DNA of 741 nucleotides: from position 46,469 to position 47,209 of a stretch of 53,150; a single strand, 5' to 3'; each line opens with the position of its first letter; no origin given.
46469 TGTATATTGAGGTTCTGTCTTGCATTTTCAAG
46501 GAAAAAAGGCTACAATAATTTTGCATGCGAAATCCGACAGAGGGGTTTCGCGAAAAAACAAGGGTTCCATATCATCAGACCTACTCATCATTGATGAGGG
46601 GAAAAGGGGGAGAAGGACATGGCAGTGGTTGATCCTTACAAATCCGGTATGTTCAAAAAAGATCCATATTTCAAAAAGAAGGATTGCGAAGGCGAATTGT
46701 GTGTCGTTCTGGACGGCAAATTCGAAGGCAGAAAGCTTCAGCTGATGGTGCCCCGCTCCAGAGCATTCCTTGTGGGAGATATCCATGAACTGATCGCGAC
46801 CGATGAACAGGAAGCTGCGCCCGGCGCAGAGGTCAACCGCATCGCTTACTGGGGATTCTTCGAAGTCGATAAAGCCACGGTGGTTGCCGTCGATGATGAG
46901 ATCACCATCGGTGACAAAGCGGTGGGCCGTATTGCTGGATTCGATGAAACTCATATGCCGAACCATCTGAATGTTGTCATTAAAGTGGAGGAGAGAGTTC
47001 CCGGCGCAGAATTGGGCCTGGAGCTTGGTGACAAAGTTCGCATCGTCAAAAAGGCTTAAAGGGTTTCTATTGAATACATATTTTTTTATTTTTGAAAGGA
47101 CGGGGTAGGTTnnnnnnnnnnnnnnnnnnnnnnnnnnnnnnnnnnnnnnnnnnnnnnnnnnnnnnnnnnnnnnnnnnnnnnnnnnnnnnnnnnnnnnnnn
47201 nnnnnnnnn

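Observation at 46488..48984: Uncharacterised operon: 146-aa protein plus GidA/TrmFO-like flavoprotein with an inserted Cys4 motif (plus RidA), next to the t6A tRNA-modification genes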

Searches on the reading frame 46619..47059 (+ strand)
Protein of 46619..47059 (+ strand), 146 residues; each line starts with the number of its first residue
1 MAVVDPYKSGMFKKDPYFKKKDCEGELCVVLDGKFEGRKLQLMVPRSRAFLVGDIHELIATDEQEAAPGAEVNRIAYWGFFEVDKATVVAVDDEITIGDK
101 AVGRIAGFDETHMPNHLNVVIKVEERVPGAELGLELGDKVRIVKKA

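Call 3: search_protein_families(library=pfam, proteins=[window:46619-47059:+], max_evalue=0.1)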
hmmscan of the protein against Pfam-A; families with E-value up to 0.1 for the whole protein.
window:46619-47059:+ (146 aa): 1 family
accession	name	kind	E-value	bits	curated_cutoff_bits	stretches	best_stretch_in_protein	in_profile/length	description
PF21891.1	DUF6917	-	3.9e-46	156.4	27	1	18-142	2-126/127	Family of unknown function (DUF6917)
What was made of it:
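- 46619..47059 (+): DUF6917 protein, 146 aa. Predicted all-beta, with no structural relative found. Pfam PF21891 at E 4e-46 (call 3).
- On DUF6917 (PF21891): 156.4 bits over residues 18-142 (call 3).
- Checked: The 146-aa protein can be placed in a family, Pfam DUF6917 (E 4e-46, call 3), although that family has no known function.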

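Call 4: search_protein_families(library=ncbifam, proteins=[window:46619-47059:+], max_evalue=0.1)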
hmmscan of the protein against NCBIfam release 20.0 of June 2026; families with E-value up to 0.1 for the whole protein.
window:46619-47059:+ (146 aa): 0 families

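Call 6: search_solved_structures(query=window:46619-47059:+, max_evalue=10)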
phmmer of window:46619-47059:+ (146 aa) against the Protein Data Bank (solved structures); distinct sequences matched with E-value up to 10: 1.
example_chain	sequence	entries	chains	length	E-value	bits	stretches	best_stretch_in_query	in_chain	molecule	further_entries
6xyw_Aj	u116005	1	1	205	0.65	13.5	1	16-80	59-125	At1g01640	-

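Call 23: find_homologous_proteins(query=window:46619-47059:+, max_evalue=0.001)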
Query window:46619-47059:+ (146 aa): 154 proteins with E <= 0.001 among 194 candidates; the best 120 are listed.
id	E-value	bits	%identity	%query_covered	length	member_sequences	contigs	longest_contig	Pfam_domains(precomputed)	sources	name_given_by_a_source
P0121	7.0e-82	291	90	100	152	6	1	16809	PF21891.2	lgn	-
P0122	1.2e-81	290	90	100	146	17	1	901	PF21891.2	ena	-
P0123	6.8e-79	281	87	100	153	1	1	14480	PF21891.2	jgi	-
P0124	2.6e-76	273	86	100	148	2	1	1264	PF21891.2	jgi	jgi:hypothetical protein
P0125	1.4e-75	270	85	99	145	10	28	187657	PF21891.2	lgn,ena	-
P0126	7.6e-74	265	83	100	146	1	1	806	PF21891.2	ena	-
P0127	9.7e-73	261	82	99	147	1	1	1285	PF21891.2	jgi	jgi:hypothetical protein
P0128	2.0e-71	257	81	98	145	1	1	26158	PF21891.2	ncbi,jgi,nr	ncbi:MAG: hypothetical protein LBK98_05295 [Peptococcaceae bacterium]|jgi:hypothetical protein|nr:hy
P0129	5.3e-71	255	79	100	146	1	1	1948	PF21891.2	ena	-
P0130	6.4e-71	255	81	99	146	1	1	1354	PF21891.2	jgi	jgi:hypothetical protein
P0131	8.9e-63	229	73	99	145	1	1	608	PF21891.2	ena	-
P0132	2.9e-62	227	73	98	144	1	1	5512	PF21891.2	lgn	-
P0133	1.8e-61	225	71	98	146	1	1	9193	PF21891.2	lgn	-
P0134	5.6e-61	223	71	98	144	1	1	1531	PF21891.2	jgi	-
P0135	1.6e-60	222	69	98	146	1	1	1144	PF21891.2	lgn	-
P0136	4.2e-60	220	70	98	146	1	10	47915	PF21891.2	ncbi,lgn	-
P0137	2.1e-59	218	69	98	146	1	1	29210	PF21891.2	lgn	-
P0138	3.6e-59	217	70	97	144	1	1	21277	PF21891.2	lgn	-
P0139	4.8e-59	217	70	97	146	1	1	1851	PF21891.2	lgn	-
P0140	8.1e-59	216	68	100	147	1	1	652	PF21891.2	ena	-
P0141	3.5e-58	214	68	98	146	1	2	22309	PF21891.2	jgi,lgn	-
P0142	7.0e-58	213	68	96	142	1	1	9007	PF21891.2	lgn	-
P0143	1.7e-57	212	67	99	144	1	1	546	PF21891.2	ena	-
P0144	1.8e-57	212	70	98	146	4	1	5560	PF21891.2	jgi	-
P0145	6.2e-57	210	66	97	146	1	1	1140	PF21891.2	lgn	-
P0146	1.2e-56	209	68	92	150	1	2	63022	PF21891.2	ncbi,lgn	-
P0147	4.3e-56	207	66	97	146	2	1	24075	PF21891.2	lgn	-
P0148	5.1e-56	207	65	98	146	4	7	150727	PF21891.2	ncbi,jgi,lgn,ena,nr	ncbi:MAG: hypothetical protein JG781_1816 [Peptococcaceae bacterium]|jgi:hypothetical protein|nr:hyp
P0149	8.8e-56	206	66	98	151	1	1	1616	PF21891.2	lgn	-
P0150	1.0e-55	206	65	97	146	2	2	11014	PF21891.2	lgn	-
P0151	1.3e-55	206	67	98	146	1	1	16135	PF21891.2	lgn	-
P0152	2.3e-55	205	66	98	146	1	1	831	PF21891.2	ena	-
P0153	7.5e-55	203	65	97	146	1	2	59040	PF21891.2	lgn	-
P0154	8.6e-55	203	65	98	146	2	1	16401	PF21891.2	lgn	-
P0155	1.3e-54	202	64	98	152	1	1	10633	PF21891.2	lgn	-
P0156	2.8e-54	201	66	96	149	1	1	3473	PF21891.2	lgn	-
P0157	4.2e-54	201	65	98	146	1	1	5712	PF21891.2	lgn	-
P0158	2.1e-52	195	59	98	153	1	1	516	PF21891.2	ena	-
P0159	2.7e-52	195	63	97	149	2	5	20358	PF21891.2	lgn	-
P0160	3.4e-48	182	59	98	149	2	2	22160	PF21891.2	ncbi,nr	ncbi:MAG: hypothetical protein QHH10_12405 [Peptococcaceae bacterium]|nr:hypothetical protein [Pepto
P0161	2.5e-47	179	61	94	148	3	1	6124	PF21891.2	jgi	-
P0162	1.6e-46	176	58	97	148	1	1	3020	PF21891.2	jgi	-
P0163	3.1e-46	175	58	93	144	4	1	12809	PF21891.2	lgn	-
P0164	3.5e-46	175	57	100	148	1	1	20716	PF21891.2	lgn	-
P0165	5.5e-46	174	58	94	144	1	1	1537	PF21891.2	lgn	-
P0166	1.7e-44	170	58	93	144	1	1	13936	PF21891.2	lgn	-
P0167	5.1e-44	168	58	93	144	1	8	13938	PF21891.2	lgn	-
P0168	2.0e-43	166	58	95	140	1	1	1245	PF21891.2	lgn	-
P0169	7.8e-43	164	57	96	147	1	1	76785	PF21891.2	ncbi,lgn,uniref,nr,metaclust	ncbi:DUF6917 domain-containing protein [Sporolituus thermophilus]|uniref:DUF6917 domain-containing p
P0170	1.6e-42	163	56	96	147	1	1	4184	PF21891.2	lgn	-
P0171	1.8e-42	163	55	95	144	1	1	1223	PF21891.2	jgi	jgi:hypothetical protein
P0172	3.6e-42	162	85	61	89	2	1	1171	PF21891.2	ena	-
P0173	3.7e-42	162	57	95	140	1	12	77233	PF21891.2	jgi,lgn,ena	-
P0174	7.6e-42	161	57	95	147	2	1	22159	PF21891.2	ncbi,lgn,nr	ncbi:MAG: hypothetical protein L5655_08055 [Thermosediminibacteraceae bacterium]|nr:hypothetical pro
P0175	1.2e-41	160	54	93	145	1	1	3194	PF21891.2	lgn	-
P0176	1.8e-41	160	54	95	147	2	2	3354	PF21891.2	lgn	-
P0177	2.1e-41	160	53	93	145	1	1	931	PF21891.2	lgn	-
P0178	2.9e-41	159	53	93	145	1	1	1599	PF21891.2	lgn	-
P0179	3.2e-41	159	55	93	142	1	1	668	PF21891.2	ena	-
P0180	3.9e-41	159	56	96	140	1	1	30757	PF21891.2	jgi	-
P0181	8.9e-41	157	54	95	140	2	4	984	PF21891.2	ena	-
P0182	1.8e-40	156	51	97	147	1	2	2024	PF21891.2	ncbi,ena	-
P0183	2.1e-40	156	49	95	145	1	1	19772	PF21891.2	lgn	-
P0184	2.3e-40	156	53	94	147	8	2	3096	PF21891.2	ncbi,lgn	-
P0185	2.7e-40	156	53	96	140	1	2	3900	PF21891.2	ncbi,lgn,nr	ncbi:MAG: hypothetical protein PHE70_09790 [Tepidanaerobacteraceae bacterium]|nr:hypothetical protei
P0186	3.2e-40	156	55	95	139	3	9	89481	PF21891.2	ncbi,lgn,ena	-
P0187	3.4e-40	156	55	96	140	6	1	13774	PF21891.2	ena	-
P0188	5.5e-40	155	54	95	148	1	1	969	PF21891.2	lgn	-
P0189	7.2e-40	155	55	92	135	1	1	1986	PF21891.2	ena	-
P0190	7.6e-40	154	52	93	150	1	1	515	PF21891.2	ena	-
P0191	7.6e-40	154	52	95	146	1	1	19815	PF21891.2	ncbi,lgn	-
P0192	7.7e-40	154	52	93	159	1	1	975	PF21891.2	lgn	-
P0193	1.5e-39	154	52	95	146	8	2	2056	PF21891.2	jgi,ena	-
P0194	1.5e-39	153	53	97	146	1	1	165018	PF21891.2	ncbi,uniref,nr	ncbi:hypothetical protein F9B85_09340 [Heliorestis acidaminivorans]|uniref:DUF6917 domain-containing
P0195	1.8e-39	153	52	93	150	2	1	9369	PF21891.2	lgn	-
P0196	4.4e-39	152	52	93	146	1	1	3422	PF21891.2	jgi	-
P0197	4.6e-39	152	54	93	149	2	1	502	PF21891.2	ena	-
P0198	5.3e-39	152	51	96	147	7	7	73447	PF21891.2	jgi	-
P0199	9.6e-39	151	51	95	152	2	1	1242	PF21891.2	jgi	-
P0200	1.3e-38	150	49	93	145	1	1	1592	PF21891.2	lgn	-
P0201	1.4e-38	150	51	93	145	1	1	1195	PF21891.2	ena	-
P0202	1.5e-38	150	52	93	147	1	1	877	PF21891.2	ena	-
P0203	1.7e-38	150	51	93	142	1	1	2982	PF21891.2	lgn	-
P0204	1.7e-38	150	54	93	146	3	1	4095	PF21891.2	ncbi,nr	ncbi:MAG: hypothetical protein LBH09_06490 [Peptococcaceae bacterium]|nr:hypothetical protein [Pepto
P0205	2.9e-38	149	50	93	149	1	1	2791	PF21891.2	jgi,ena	-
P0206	3.6e-38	149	52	93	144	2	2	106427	PF21891.2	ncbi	ncbi:MAG: hypothetical protein ABFC84_08435 [Veillonellales bacterium]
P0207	4.0e-38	149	53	96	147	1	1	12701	PF21891.2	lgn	-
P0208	4.0e-38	149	50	97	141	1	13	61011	PF21891.2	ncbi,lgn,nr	ncbi:MAG: hypothetical protein PWP21_166 [Thermosediminibacterales bacterium]|nr:hypothetical protei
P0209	5.1e-38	149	53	98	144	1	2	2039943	PF21891.2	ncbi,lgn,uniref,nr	ncbi:DUF6917 domain-containing protein [Pseudothermotoga thermarum]|uniref:DUF6917 domain-containing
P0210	7.2e-38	148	52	94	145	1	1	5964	PF21891.2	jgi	jgi:hypothetical protein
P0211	9.2e-38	148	51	93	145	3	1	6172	PF21891.2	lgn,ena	-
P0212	1.4e-37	147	51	95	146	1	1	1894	PF21891.2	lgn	-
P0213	1.5e-37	147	51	93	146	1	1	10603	PF21891.2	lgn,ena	-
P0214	2.0e-37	147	51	93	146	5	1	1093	PF21891.2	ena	-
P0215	2.0e-37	147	50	93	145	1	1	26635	PF21891.2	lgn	-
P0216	2.2e-37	146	49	93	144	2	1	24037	PF21891.2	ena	-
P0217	4.1e-37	146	53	93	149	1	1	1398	PF21891.2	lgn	-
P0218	5.6e-37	145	54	93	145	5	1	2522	PF21891.2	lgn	-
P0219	5.6e-37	145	51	93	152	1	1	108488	PF21891.2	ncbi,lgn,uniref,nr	ncbi:Hypothetical protein LUCI_1062 [Lucifera butyrica]|uniref:DUF6917 domain-containing protein n=1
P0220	6.3e-37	145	50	98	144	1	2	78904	PF21891.2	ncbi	-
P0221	6.6e-37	145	52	93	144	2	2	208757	PF21891.2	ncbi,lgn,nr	ncbi:MAG: hypothetical protein H0Z35_04245 [Thermoanaerobacteraceae bacterium]|nr:hypothetical prote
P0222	9.0e-37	144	51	93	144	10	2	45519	PF21891.2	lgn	-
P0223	1.1e-36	144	52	95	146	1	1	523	PF21891.2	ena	-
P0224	1.2e-36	144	51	93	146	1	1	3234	PF21891.2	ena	-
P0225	1.2e-36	144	55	95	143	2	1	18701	PF21891.2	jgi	jgi:hypothetical protein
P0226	1.6e-36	144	50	98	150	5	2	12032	PF21891.2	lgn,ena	-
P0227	1.7e-36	144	51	93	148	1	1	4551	PF21891.2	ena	-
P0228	1.7e-36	144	53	93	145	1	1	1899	PF21891.2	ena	-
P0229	1.9e-36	143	55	93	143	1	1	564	PF21891.2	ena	-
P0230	1.9e-36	143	51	95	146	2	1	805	PF21891.2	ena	-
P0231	2.2e-36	143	49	97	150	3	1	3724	PF21891.2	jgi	-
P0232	2.3e-36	143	50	93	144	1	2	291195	PF21891.2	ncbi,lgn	-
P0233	4.0e-36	142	50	94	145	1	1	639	PF21891.2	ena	-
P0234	5.2e-36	142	49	93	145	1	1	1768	PF21891.2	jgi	jgi:hypothetical protein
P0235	7.1e-36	142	50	93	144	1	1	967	PF21891.2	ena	-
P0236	8.1e-36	141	52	93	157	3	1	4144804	PF21891.2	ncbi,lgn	ncbi:hypothetical protein SCACP_36250 [Sporomusa carbonis]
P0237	2.1e-35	140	50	95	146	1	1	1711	PF21891.2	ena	-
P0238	3.5e-35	139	49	97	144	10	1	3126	PF21891.2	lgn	-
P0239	4.7e-35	139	49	95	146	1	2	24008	PF21891.2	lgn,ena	-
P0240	5.1e-35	139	49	95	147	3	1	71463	PF21891.2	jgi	jgi:hypothetical protein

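Call 36: predict_structure(alignment_id=A2)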
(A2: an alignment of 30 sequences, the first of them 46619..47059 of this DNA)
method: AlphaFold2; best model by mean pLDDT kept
length: 146 residues; sequences in the alignment: 30
mean_pLDDT: 93.4   pTM: 0.87
mean pLDDT of the five models: 93.4, 93.1, 93.1, 92.8, 92.8
residues with pLDDT >= 90: 118; 70-90: 26; 50-70: 2; < 50: 0
segments of 3 or more residues with pLDDT < 50: none
pLDDT, mean of each block of 10 residues (from residue 1): 76 88 98 96 95 97 97 98 97 95 94 84 97 98 89
secondary structure, 60 per line:
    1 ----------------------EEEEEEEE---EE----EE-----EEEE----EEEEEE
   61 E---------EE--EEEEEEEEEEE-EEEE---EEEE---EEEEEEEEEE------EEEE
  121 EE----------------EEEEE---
elements in order: E23-30 E47-50 E55-61 E75-85 E87-90 E94-97 E101-110 E117-122 E139-143
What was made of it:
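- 46619..47059 (+): AF2 pLDDT 93.4 (call 36).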

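Call 39: fold_search(model_id=the predicted structure, library=pdb)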
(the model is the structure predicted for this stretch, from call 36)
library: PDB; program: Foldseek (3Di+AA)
matches with E <= 10: 245; with E <= 0.001: 0
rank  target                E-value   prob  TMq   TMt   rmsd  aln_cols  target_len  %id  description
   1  4kku_A                1.2e-01  0.20  0.25  0.16  17.1       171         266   10  Structure of BesA (Selenomethinone derivative - P212121) (released 2013-07-10)
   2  4kku_B                1.3e-01  0.23  0.25  0.16  17.5       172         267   13  Structure of BesA (Selenomethinone derivative - P212121) (released 2013-07-10)
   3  4kkt_C                1.5e-01  0.16  0.24  0.15  17.5       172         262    9  Crystal Structure of BesA (P21 form) (released 2013-07-10)
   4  1ks4                  1.5e-01  0.08  0.17  0.13  15.8       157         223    8  The structure of Aspergillus niger endoglucanase-palladium complex (released 2003-01-21)
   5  7sww_A                2.1e-01  0.03  0.12  0.08  18.8       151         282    8  SARS-CoV-2 Spike NTD in complex with neutralizing Fab SARS2-57 (local refinement) (released 2022-11-23)
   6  4kku_C                2.4e-01  0.18  0.25  0.16  17.5       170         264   13  Structure of BesA (Selenomethinone derivative - P212121) (released 2013-07-10)
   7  4kkt_B                2.5e-01  0.16  0.25  0.16  17.6       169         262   12  Crystal Structure of BesA (P21 form) (released 2013-07-10)
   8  4kkt_D                3.3e-01  0.14  0.26  0.17  17.3       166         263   11  Crystal Structure of BesA (P21 form) (released 2013-07-10)
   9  4kkt_A                3.7e-01  0.13  0.25  0.16  17.6       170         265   11  Crystal Structure of BesA (P21 form) (released 2013-07-10)
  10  4kks                  4.3e-01  0.14  0.26  0.16  17.6       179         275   11  Crystal Structure of BesA (C2 form) (released 2013-07-10)
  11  7ee2                  4.3e-01  0.06  0.18  0.13  15.1       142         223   10  Structural insights into the substrate-binding mechanism of a glycoside hydrolase family 12 beta-1,3-1,4-glucanase from  (released 2022-03-23)
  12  3rwt_A                6.3e-01  0.02  0.16  0.12  16.0       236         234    8  Crystal structure of circular permutated Red Fluorescent Protein mKate(cp 154-153) (released 2011-06-15)
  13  8csj_A                6.6e-01  0.01  0.10  0.03  18.7       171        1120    6  Cryo-EM structure of NTD-directed non-neutralizing antibody 4-33 in complex with prefusion SARS-CoV-2 spike glycoprote (released 2023-05-17)
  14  1oa3_A                7.4e-01  0.05  0.20  0.15  17.0       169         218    6  Comparison of Family 12 Glycoside Hydrolases and Recruited Substitutions Important for Thermal Stability (released 2003-03-27)
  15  7swx_A                7.4e-01  0.02  0.12  0.03  18.8       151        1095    8  SARS-CoV-2 Spike in complex with neutralizing Fab SARS2-57 (three down conformation) (released 2022-11-23)
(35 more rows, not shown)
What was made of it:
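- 46619..47059 (+): Foldseek against PDB gives a best E of 0.12 and TM 0.25 (call 39).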

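Call 51: find_encoding_contigs(protein=P0209, flank=10000, max_places=1)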
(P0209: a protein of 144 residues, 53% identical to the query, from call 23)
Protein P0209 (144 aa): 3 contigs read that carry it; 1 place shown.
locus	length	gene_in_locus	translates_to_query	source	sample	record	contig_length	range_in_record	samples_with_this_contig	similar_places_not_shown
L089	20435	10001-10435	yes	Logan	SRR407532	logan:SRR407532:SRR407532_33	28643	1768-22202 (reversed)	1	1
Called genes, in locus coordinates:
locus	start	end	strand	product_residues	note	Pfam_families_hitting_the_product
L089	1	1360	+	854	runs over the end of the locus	PF00535:Glycos_transf_2, PF00515:TPR_1 (faint)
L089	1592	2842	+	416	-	PF02812:ELFV_dehydrog_N, PF00208:ELFV_dehydrog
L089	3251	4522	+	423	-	PF02812:ELFV_dehydrog_N, PF00208:ELFV_dehydrog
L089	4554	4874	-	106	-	PF05400:FliT (weak)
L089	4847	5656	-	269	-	PF01648:ACPS, PF01288:HPPK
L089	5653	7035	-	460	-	PF00682:HMGL-like, PF02436:PYC_OADA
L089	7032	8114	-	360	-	PF01546:Peptidase_M20, PF05343:Peptidase_M42 (faint), PF07687:M20_dimer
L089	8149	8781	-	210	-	PF02589:LUD_dom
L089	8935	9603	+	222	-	PF08348:PAS_6, PF13309:HTH_22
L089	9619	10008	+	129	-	PF01042:Ribonuc_L-PSP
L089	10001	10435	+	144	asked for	PF21891:DUF6917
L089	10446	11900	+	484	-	-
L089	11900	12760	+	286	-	PF01678:DAP_epimerase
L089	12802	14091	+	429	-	PF00070:Pyr_redox (weak), PF01134:GIDA, PF01266:DAO (faint), PF03486:HI0933_like (faint), PF07992:Pyr_redox_2 (weak), PF12831:FAD_oxidored, PF13450:NAD_binding_8 (weak), PF01134:GIDA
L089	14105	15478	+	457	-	-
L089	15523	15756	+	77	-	-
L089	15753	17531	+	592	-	PF02310:B12-binding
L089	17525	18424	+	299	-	-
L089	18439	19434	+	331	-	PF00690:Cation_ATPase_N, PF00122:E1-E2_ATPase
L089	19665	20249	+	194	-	PF07992:Pyr_redox_2, PF13738:Pyr_redox_3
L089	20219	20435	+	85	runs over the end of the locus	-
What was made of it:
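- Closest known: D-ornithine 4,5-aminomutase. Same: sometimes an amino-acid epimerase (call 51).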

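Call 52: search_protein_families(library=pfam, proteins=[L089:10446-11900:+, L089:17525-18424:+, L089:14105-15478:+], max_evalue=10)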
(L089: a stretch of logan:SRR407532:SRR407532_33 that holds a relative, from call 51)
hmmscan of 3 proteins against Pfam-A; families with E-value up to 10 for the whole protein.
L089:10446-11900:+ (484 aa): 2 families
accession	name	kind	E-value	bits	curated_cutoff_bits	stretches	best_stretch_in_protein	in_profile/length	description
PF00266.25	Aminotran_5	-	0.00017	21.2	21.5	1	247-378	159-296/371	Aminotransferase class-V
PF03841.19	SelA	-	0.032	13.7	22.8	1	278-367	202-291/367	L-seryl-tRNA selenium transferase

L089:17525-18424:+ (299 aa): 0 families

L089:14105-15478:+ (457 aa): 1 family
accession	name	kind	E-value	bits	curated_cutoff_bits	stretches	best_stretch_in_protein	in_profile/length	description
PF03600.22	CitMHS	-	0.00024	20.7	31.9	1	22-376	5-302/336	Citrate transporter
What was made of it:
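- The transporter has a weak CitMHS match (call 52).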
